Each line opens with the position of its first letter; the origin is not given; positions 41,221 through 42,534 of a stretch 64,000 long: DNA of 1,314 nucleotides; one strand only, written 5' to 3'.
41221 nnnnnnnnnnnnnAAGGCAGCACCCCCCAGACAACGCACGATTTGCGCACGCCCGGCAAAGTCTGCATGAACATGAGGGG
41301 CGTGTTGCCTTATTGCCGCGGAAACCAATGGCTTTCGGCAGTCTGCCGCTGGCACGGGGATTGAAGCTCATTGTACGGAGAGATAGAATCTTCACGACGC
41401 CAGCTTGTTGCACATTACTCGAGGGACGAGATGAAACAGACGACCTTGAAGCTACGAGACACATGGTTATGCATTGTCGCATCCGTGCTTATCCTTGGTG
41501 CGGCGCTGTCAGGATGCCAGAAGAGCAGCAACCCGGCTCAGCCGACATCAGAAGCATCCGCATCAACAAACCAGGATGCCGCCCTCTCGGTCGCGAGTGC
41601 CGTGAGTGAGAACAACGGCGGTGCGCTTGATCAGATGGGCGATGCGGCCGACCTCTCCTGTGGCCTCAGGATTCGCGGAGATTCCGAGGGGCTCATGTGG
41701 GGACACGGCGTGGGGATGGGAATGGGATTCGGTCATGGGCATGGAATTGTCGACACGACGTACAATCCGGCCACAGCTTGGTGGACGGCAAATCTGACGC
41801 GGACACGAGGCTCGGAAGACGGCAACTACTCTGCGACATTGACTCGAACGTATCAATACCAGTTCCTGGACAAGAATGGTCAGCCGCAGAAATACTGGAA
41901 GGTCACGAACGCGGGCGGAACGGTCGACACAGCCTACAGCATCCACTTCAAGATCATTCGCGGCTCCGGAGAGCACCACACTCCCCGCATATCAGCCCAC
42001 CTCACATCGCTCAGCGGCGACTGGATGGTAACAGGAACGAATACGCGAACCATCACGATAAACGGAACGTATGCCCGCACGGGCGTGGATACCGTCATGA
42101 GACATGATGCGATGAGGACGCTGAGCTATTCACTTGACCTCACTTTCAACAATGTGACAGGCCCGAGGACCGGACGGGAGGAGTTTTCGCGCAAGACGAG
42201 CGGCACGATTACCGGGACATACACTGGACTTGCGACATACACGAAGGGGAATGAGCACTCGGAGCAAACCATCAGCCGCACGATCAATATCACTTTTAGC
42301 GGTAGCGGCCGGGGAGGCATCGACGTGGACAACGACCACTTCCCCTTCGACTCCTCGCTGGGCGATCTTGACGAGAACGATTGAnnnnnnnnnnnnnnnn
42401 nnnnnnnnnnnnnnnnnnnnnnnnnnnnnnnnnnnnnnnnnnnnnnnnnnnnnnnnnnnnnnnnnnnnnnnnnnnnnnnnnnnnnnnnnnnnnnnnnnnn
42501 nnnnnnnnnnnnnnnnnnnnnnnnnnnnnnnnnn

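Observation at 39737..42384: Heptahaem NapC/NirT-like membrane cytochrome next to a His/Met-rich lipoprotein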

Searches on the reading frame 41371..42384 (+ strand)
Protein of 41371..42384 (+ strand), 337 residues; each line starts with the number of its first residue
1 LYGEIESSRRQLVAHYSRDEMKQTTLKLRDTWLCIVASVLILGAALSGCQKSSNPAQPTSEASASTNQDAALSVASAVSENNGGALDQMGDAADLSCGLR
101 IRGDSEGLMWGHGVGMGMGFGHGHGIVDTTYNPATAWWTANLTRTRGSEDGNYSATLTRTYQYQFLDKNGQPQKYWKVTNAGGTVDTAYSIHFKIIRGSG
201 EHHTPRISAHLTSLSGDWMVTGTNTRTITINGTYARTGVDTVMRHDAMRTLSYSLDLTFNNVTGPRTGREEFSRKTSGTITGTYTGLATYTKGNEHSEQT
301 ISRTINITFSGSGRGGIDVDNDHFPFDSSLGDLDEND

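Call 3: search_protein_families(library=pfam, proteins=[window:41371-42384:+], max_evalue=1)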
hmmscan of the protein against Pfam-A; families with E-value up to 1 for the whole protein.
window:41371-42384:+ (337 aa): 0 families

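Call 4: search_protein_families(library=ncbifam, proteins=[window:41371-42384:+], max_evalue=1)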
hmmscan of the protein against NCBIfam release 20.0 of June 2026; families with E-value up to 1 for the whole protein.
window:41371-42384:+ (337 aa): 1 family
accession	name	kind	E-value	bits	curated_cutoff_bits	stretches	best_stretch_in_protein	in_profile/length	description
NF010409.0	PRK13835.1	subfamily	0.28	11.1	162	1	37-77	8-48/148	conjugal transfer protein TrbH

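Call 25: find_homologous_proteins(query=window:41431-42384:+, max_evalue=0.001)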
Query window:41431-42384:+ (317 aa): 54 proteins with E <= 0.001 among 3475 candidates.
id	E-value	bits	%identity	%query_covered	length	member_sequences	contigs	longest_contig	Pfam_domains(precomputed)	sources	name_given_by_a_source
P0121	1.9e-201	686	97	100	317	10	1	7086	-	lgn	-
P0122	1.9e-65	239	44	96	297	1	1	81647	-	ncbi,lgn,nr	ncbi:MAG: hypothetical protein JWQ98_202 [Chlorobi bacterium]|nr:hypothetical protein [Chlorobiota b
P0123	5.7e-65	238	43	91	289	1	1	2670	-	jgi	jgi:hypothetical protein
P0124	2.9e-64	236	43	94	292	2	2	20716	-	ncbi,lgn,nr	ncbi:MAG TPA: hypothetical protein VHI13_15290 [Candidatus Kapabacteria bacterium]|nr:hypothetical p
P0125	3.1e-62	229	42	97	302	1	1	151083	-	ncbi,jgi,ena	-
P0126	5.3e-62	228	46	90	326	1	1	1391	-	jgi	jgi:hypothetical protein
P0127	5.3e-60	222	41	94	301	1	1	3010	-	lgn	-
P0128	5.9e-60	221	42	94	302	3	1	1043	-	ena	-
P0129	5.2e-59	218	42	95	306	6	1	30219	-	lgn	-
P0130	4.0e-56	209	43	95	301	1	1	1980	-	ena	-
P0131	6.8e-55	205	41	95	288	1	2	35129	-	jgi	jgi:hypothetical protein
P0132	8.6e-55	204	42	99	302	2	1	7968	-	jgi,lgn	jgi:hypothetical protein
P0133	1.5e-54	204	41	95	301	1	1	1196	-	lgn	-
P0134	6.2e-53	198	40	94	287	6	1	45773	-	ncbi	-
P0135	1.0e-52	198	42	90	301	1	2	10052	-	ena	-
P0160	1.3e-36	145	39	88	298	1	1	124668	-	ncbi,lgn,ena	-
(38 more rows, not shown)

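Call 27: find_encoding_contigs(protein=P0122, flank=6000, max_places=2)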
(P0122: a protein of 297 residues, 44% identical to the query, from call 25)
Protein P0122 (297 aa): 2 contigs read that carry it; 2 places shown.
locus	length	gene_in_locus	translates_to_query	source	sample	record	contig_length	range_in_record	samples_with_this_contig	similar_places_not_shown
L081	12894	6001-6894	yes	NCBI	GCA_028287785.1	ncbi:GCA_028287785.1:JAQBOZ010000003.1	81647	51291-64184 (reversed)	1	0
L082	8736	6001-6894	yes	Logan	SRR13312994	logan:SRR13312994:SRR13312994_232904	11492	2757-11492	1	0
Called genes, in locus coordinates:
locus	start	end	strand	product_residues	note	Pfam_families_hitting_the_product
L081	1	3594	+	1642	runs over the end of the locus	PF13385:Laminin_G_3, PF15780:ASH (faint), PF22073:Cep192_D4 (faint), PF25249:Ig_CFAP65_7th (faint), PF22067:Cep192_D3 (faint), PF22544:HYDIN_VesB_CFA65-like_Ig (faint), PF24507:Ig_CFAP65_4th (faint), PF24798:Ig-CFAP74_4th (faint)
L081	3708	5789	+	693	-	PF00691:OmpA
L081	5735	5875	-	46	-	-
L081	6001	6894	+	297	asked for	-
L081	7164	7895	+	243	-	-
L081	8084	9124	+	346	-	PF01008:IF-2B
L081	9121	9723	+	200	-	PF00596:Aldolase_II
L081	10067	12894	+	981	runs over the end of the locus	PF00675:Peptidase_M16, PF05193:Peptidase_M16_C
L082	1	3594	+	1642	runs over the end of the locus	PF13385:Laminin_G_3, PF15780:ASH (faint), PF22073:Cep192_D4 (faint), PF25249:Ig_CFAP65_7th (faint), PF22067:Cep192_D3 (faint), PF22544:HYDIN_VesB_CFA65-like_Ig (faint), PF24507:Ig_CFAP65_4th (faint), PF24798:Ig-CFAP74_4th (faint)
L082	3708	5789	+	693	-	PF00691:OmpA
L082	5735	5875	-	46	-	-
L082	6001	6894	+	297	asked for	-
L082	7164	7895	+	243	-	-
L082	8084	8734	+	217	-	?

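Call 28: find_encoding_contigs(protein=P0125, flank=6000, max_places=2)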
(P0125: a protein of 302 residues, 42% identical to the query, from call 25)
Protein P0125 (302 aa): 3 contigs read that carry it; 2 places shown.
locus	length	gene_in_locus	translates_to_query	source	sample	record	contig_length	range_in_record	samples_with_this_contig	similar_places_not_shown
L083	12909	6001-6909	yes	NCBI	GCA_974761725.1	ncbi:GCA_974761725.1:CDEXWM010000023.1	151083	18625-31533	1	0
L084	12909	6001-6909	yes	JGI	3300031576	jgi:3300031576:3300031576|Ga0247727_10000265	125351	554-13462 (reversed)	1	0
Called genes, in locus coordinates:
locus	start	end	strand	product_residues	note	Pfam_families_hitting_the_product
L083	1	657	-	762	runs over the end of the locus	PF02225:PA, PF04389:Peptidase_M28, PF04253:TFR_dimer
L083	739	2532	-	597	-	PF00664:ABC_membrane, PF00005:ABC_tran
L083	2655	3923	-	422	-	PF12698:ABC2_membrane_3, PF12679:ABC2_membrane_2, PF01061:ABC2_membrane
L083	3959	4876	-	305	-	PF00005:ABC_tran, PF13304:AAA_21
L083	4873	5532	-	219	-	PF01569:PAP2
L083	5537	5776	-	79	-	PF09656:PGPGW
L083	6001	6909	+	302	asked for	-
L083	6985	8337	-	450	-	PF00672:HAMP, PF00512:HisKA, PF02518:HATPase_c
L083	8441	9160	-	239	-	PF00072:Response_reg, PF00486:Trans_reg_C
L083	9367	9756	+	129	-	-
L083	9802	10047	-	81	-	-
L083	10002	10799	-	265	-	PF01416:PseudoU_synth_1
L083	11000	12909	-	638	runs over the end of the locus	PF01807:Zn_ribbon_DnaG, PF08275:DNAG_N, PF01751:Toprim, PF13362:Toprim_3, PF13662:Toprim_4, PF13155:Toprim_2, PF10410:DnaB_bind, PF28534:DUF8430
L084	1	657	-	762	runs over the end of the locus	PF02225:PA, PF04389:Peptidase_M28, PF04253:TFR_dimer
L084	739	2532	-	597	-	PF00664:ABC_membrane, PF00005:ABC_tran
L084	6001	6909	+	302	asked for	-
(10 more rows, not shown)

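Call 29: find_encoding_contigs(protein=P0160, flank=6000, max_places=2)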
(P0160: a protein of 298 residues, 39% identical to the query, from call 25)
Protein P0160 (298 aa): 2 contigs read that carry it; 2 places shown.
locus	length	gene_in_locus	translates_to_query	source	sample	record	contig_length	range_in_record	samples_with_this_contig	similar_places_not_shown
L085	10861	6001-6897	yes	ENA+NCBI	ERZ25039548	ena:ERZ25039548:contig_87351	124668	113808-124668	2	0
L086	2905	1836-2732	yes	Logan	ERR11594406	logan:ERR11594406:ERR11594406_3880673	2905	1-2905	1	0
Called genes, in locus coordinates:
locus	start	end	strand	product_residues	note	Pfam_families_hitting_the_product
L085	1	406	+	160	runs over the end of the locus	-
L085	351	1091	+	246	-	-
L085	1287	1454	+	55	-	-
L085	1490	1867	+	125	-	-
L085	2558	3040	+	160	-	PF05163:DinB, PF12867:DinB_2 (weak)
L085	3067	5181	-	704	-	-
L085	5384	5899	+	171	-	PF13474:SnoaL_3 (weak), PF14534:DUF4440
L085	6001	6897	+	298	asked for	-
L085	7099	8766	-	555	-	PF08298:AAA_PrkA (weak), PF06798:PrkA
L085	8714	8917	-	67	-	-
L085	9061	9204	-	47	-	-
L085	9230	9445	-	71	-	-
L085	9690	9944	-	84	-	-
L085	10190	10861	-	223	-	?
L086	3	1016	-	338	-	?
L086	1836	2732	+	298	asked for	-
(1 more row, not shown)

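Call 43: predict_structure(alignment_id=A3)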
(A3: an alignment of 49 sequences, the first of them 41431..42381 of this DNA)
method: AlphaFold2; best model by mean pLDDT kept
length: 317 residues; sequences in the alignment: 49
mean_pLDDT: 84.9   pTM: 0.80
mean pLDDT of the five models: 84.9, 85.0, 84.9, 84.8, 82.6
residues with pLDDT >= 90: 200; 70-90: 59; 50-70: 29; < 50: 29
segments of 3 or more residues with pLDDT < 50: 28-39, 87-99
pLDDT, mean of each block of 10 residues (from residue 1): 55 76 57 46 83 96 95 87 56 41 77 97 89 94 97 93 92 98 96 98 96 98 89 98 88 93 95 77 96 94 93 76
secondary structure, 60 per line:
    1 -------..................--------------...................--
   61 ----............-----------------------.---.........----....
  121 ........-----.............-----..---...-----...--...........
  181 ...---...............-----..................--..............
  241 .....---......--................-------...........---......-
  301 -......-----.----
elements in order: H8-25 H40-58 H65-76 E104-112 E117-128 E134-146 E157-159 E165-167 E170-183 E187-201 E207-224 E227-245 H249-254 E257-272 E280-290 E294-299 E302-307

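Call 53: search_protein_families(library=pfam, alignment_id=A3, max_evalue=0.01)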
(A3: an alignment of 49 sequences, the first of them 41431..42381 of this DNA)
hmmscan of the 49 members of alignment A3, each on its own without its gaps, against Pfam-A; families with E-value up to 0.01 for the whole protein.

A. member 1, window:41431-42381:+ (317 aa): 0 families

B. families by the number of members that match (of 49 scanned): 0 families

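Call 54: search_solved_structures(query=A3, max_evalue=1)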
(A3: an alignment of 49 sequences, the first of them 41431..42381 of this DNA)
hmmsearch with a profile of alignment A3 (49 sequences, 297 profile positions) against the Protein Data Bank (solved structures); distinct sequences matched with E-value up to 1: 3.
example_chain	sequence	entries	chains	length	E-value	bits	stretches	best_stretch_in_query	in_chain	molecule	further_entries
6taf_A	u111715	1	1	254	0.79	11.9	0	5-46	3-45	SLT domain-containing protein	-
6tad_A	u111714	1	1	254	0.83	11.8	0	5-46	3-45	SLT domain-containing protein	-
6ta9_A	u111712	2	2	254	0.91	11.7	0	5-46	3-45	SLT domain-containing protein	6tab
